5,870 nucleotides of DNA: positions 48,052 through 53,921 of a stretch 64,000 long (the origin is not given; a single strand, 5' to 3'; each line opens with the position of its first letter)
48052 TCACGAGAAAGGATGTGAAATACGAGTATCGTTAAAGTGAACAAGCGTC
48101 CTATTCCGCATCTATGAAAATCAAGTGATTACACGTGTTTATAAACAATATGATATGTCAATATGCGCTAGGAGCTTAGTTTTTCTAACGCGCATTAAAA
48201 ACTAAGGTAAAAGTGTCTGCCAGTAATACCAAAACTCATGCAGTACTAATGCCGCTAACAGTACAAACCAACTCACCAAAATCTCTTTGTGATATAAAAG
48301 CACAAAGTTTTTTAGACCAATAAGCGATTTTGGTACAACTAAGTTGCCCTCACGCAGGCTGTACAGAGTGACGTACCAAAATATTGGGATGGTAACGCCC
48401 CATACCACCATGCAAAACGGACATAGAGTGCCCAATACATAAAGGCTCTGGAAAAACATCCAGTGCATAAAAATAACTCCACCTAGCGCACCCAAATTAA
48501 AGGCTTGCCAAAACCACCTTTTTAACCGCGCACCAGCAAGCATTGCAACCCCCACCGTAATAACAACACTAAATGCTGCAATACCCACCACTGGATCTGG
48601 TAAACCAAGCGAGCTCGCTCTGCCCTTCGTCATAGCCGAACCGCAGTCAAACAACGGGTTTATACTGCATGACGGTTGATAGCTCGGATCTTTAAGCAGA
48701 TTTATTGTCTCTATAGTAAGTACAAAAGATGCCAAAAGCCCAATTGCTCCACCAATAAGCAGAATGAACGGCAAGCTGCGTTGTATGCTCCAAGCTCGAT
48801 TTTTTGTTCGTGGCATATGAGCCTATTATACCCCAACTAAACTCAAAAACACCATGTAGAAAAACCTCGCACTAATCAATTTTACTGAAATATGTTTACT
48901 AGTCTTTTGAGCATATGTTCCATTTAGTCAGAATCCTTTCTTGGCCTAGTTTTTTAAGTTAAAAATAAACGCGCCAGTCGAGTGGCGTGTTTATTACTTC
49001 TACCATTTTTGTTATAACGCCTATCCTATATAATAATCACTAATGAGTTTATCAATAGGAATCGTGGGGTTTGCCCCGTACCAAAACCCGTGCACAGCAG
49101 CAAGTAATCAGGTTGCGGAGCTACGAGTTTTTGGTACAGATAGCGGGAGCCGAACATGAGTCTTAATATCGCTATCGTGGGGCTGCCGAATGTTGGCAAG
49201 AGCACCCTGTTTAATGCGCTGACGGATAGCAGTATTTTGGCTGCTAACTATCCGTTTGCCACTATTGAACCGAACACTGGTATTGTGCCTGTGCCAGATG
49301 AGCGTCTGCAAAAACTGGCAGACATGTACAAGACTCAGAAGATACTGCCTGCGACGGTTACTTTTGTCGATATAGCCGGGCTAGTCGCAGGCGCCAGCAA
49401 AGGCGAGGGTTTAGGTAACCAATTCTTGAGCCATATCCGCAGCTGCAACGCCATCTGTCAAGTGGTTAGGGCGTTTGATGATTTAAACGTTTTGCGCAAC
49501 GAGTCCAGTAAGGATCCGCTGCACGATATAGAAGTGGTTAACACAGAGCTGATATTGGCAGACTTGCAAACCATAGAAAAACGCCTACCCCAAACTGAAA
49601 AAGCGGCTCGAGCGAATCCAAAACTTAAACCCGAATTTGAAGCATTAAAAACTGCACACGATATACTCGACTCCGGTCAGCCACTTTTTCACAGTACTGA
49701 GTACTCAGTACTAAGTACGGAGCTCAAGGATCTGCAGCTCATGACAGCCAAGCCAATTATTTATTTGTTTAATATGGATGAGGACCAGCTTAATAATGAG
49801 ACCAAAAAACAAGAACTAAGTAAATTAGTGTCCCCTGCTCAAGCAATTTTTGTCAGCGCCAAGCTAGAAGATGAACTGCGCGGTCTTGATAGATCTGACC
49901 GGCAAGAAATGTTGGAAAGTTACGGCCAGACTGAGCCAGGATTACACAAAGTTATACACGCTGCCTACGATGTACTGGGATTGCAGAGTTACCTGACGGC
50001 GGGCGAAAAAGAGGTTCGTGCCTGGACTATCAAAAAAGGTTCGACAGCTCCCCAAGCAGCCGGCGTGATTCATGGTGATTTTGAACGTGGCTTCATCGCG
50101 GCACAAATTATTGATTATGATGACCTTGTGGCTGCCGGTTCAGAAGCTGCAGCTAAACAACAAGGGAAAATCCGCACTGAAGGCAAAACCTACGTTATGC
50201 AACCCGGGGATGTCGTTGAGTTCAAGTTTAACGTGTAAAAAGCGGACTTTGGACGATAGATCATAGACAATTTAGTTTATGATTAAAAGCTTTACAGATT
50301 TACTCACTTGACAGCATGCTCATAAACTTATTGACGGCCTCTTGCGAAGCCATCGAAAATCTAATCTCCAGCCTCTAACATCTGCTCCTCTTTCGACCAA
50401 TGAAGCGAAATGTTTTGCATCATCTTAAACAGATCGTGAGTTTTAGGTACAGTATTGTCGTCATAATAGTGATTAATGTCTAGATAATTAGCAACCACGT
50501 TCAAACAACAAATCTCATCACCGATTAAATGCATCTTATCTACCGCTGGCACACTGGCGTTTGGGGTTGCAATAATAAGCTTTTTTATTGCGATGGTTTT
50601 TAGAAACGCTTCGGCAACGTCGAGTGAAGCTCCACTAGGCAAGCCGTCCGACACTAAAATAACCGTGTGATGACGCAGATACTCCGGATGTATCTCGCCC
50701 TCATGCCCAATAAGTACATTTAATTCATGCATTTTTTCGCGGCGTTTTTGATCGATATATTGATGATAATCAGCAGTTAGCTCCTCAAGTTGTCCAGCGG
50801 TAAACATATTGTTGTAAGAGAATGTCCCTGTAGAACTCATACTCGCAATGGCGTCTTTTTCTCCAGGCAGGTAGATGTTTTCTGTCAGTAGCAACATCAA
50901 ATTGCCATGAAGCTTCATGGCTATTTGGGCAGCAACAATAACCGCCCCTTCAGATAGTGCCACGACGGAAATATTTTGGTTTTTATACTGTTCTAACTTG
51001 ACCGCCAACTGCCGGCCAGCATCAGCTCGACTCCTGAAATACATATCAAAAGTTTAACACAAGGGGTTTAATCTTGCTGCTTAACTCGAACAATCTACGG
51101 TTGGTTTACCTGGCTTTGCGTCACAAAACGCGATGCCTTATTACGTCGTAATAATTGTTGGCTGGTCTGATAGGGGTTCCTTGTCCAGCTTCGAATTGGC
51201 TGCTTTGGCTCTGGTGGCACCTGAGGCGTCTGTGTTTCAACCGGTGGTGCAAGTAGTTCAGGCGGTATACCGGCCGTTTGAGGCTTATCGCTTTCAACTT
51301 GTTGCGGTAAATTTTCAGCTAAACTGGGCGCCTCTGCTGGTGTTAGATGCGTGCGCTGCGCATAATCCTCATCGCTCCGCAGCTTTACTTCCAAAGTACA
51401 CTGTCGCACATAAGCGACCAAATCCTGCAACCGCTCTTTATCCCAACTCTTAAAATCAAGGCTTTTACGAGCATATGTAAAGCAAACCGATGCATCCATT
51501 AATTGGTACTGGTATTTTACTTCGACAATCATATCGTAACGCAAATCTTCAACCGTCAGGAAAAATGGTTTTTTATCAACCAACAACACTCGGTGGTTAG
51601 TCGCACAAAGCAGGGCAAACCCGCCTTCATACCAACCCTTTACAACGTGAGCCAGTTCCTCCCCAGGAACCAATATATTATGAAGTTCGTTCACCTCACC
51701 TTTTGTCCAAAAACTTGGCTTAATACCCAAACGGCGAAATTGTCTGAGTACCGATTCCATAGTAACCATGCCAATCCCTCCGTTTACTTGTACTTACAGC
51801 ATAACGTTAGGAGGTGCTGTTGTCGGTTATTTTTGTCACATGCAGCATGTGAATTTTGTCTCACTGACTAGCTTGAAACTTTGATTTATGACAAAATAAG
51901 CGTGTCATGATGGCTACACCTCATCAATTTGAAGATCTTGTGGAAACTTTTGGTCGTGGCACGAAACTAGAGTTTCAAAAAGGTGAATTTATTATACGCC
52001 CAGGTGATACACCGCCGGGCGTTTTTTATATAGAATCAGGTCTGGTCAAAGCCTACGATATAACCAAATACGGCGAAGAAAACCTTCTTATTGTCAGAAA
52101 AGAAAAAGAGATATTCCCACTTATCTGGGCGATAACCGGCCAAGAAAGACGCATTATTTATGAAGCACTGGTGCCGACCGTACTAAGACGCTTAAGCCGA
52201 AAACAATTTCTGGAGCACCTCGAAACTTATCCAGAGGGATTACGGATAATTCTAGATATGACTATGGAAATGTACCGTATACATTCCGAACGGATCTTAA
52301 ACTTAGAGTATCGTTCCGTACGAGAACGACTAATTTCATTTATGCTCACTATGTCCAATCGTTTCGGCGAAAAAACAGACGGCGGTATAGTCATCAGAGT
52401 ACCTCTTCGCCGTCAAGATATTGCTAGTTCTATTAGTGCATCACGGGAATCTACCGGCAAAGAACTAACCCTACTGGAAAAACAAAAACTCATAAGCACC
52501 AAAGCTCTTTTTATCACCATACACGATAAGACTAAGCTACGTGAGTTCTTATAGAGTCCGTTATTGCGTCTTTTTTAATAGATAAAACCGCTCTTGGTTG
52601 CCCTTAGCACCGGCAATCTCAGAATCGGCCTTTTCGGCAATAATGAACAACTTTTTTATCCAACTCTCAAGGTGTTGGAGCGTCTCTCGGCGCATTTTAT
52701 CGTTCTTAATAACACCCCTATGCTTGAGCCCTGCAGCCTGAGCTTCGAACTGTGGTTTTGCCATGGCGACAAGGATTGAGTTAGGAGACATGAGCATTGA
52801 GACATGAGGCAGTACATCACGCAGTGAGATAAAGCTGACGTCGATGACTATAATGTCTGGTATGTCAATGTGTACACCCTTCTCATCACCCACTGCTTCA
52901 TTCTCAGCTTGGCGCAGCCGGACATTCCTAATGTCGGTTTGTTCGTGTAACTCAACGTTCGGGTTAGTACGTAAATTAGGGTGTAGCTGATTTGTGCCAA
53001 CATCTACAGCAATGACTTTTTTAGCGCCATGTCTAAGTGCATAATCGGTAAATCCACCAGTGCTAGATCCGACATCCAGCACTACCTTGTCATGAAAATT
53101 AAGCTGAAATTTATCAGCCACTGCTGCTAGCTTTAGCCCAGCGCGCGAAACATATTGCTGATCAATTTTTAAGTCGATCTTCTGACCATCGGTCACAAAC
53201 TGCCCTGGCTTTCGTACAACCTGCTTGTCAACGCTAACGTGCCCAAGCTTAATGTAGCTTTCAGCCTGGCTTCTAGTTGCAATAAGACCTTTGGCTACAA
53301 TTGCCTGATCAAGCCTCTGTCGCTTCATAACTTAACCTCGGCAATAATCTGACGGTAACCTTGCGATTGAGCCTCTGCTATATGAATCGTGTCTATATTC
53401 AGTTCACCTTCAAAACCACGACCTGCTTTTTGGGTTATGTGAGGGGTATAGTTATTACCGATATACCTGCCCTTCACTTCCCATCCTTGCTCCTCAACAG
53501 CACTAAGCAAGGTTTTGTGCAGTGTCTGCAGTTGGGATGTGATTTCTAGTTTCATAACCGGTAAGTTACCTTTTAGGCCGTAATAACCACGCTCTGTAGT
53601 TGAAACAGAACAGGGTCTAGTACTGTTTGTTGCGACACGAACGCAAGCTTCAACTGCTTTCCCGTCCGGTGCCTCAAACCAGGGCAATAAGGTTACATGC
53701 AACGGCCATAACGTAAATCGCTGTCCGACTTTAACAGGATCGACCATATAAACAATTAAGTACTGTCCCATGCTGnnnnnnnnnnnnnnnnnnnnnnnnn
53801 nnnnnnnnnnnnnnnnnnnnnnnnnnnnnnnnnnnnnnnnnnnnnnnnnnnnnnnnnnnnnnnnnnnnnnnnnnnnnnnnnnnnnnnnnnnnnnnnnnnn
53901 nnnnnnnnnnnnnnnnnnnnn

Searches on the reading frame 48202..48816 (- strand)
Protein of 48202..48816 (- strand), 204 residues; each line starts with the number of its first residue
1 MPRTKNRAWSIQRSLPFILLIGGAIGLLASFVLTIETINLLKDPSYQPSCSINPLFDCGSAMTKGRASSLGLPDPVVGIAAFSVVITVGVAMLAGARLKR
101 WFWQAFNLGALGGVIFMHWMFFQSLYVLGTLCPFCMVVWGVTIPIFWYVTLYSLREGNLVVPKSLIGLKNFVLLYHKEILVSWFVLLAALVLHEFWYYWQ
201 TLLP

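Call 76: search_protein_families(library=pfam, proteins=[window:48202-48816:-], max_evalue=0.0001)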
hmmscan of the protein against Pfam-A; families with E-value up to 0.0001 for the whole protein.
window:48202-48816:- (204 aa): 1 family
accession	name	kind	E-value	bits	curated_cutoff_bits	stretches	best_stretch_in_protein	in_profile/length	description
PF07884.19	VKOR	-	5.5e-39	133.8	27.5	1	18-149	2-133/134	Vitamin K epoxide reductase family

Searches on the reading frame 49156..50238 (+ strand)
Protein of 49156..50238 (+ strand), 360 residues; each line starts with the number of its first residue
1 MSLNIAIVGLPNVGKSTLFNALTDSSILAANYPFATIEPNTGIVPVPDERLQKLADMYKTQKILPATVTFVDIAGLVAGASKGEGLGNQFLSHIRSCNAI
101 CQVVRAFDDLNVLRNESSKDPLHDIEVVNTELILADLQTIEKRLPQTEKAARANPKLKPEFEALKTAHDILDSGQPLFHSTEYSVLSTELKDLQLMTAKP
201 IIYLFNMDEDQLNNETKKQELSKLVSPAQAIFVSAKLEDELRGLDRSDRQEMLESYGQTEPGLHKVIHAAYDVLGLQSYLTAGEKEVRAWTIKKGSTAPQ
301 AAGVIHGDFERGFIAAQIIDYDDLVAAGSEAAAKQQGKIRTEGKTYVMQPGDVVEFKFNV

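Call 76: search_protein_families(library=pfam, proteins=[window:49156-50238:+], max_evalue=0.0001)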
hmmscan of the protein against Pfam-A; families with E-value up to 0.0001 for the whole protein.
window:49156-50238:+ (360 aa): 4 families
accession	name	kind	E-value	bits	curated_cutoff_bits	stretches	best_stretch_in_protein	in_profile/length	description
PF06071.19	YchF-GTPase_C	-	6e-38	129.3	27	1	276-359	1-84/84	Protein of unknown function (DUF933)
PF01926.29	MMR_HSR1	-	3.2e-22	79.2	21.9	1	4-111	1-90/113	50S ribosome-binding GTPase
PF02421.24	FeoB_N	-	1.5e-09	38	27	1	4-51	2-49/156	Ferrous iron transport protein B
PF00350.29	Dynamin_N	-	5.9e-05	23.6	27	0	5-30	1-26/168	Dynamin family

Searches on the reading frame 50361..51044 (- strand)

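Call 76: search_protein_families(library=pfam, proteins=[window:50361-51044:-], max_evalue=0.0001)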
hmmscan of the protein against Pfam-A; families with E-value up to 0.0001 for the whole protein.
window:50361-51044:- (227 aa): 1 family
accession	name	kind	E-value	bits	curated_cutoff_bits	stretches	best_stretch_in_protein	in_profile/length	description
PF00156.33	Pribosyltran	-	2.6e-06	27.3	26.3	1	8-161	13-123/158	Phosphoribosyl transferase domain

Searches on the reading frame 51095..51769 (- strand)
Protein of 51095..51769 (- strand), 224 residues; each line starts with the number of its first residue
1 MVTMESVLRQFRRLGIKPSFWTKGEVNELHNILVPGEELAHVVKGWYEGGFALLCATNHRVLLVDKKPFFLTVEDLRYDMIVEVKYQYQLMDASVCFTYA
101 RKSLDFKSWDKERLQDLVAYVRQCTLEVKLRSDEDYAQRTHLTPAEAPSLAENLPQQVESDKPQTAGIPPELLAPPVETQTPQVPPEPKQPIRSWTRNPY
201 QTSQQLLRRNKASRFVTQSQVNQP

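Call 76: search_protein_families(library=pfam, proteins=[window:51095-51769:-], max_evalue=0.0001)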
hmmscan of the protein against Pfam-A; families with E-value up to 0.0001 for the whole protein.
window:51095-51769:- (224 aa): 1 family
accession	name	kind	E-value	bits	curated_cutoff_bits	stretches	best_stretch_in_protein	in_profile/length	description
PF14470.12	bPH_3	-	2.3e-09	38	23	1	35-122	3-94/95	Bacterial PH domain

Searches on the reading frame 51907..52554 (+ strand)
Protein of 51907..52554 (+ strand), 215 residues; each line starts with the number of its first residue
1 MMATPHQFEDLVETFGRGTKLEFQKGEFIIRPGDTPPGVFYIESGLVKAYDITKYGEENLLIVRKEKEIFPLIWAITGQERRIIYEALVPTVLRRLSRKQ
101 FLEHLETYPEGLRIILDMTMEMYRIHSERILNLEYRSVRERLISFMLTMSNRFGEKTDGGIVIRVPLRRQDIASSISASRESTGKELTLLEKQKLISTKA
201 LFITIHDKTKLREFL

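Call 76: search_protein_families(library=pfam, proteins=[window:51907-52554:+], max_evalue=0.0001)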
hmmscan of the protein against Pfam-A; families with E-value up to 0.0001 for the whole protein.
window:51907-52554:+ (215 aa): 2 families
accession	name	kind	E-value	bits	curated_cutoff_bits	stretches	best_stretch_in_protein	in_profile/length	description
PF00027.35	cNMP_binding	-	2e-13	50.6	27.5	1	21-108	2-89/89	Cyclic nucleotide-binding domain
PF13545.12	HTH_Crp_2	-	2.4e-13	50.2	27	1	140-213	1-69/70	Crp-like helix-turn-helix domain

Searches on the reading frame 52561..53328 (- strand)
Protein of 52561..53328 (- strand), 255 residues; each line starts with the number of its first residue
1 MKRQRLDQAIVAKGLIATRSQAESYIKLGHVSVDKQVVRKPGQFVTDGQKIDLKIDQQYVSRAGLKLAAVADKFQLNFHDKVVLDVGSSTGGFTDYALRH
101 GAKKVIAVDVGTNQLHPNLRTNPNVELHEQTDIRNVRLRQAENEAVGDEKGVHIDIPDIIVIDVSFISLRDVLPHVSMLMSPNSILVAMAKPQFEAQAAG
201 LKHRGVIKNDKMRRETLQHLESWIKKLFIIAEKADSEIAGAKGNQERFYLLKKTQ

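Call 76: search_protein_families(library=pfam, proteins=[window:52561-53328:-], max_evalue=0.0001)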
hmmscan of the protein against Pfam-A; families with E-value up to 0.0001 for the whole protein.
window:52561-53328:- (255 aa): 2 families
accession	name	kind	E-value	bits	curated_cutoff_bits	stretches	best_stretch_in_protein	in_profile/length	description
PF01728.25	FtsJ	-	2.1e-38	132.5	24.1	1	59-251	1-179/181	FtsJ-like methyltransferase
PF01479.30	S4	-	8.4e-12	45.1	22.8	1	4-50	1-47/48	S4 domain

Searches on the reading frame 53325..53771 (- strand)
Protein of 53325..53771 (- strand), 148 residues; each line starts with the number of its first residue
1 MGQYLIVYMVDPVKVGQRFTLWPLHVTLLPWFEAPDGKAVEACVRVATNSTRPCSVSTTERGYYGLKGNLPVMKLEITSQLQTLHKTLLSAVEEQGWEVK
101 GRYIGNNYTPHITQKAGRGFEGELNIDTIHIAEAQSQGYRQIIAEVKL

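Call 76: search_protein_families(library=pfam, proteins=[window:53325-53771:-], max_evalue=0.0001)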
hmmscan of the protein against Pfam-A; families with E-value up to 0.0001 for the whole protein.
window:53325-53771:- (148 aa): 1 family
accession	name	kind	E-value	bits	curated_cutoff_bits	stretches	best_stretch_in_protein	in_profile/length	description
PF13563.12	2_5_RNA_ligase2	-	2.4e-11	44.3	27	1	17-113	19-112/152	2'-5' RNA ligase superfamily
